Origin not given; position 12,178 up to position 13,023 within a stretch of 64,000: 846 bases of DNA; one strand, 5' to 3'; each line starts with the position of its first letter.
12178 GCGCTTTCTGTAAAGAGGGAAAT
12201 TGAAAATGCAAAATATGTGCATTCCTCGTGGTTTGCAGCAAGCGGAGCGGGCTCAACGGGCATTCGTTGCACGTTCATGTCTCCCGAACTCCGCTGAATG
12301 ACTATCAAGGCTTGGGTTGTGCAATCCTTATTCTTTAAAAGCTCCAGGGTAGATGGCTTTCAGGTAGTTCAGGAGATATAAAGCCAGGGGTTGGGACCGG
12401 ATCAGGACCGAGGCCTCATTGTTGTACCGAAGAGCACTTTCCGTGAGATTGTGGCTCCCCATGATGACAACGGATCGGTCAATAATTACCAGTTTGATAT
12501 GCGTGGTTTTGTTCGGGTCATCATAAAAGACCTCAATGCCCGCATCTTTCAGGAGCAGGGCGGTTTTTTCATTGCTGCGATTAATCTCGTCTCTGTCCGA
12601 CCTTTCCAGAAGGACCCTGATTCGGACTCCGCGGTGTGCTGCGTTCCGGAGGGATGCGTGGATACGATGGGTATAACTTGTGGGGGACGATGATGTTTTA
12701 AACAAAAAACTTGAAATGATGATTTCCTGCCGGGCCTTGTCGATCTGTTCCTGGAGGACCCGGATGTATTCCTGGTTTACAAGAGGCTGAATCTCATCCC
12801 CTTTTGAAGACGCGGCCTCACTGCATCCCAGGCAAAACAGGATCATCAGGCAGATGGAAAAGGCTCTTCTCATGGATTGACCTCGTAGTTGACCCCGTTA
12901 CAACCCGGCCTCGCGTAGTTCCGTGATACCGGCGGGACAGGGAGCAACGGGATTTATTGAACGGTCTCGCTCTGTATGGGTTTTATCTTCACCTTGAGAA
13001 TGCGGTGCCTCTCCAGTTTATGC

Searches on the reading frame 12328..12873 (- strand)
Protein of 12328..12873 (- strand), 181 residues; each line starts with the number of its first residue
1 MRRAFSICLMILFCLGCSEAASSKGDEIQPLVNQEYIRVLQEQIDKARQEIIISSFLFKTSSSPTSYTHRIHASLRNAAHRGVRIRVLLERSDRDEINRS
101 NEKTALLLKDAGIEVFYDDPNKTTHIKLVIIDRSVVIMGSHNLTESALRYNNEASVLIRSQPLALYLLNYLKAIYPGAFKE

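Call 16: search_protein_families(library=pfam, proteins=[window:12328-12873:-], max_evalue=0.00001)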
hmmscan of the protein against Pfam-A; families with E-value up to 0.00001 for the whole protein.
window:12328-12873:- (181 aa): 2 families
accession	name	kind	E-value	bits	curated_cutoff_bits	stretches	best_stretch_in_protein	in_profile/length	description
PF13091.12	PLDc_2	-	3.2e-24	85.7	27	1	41-173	2-130/132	PLD-like domain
PF17941.7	PP_kinase_C_1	-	3.6e-06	27.1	25.7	1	66-134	47-114/167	Polyphosphate kinase C-terminal domain 1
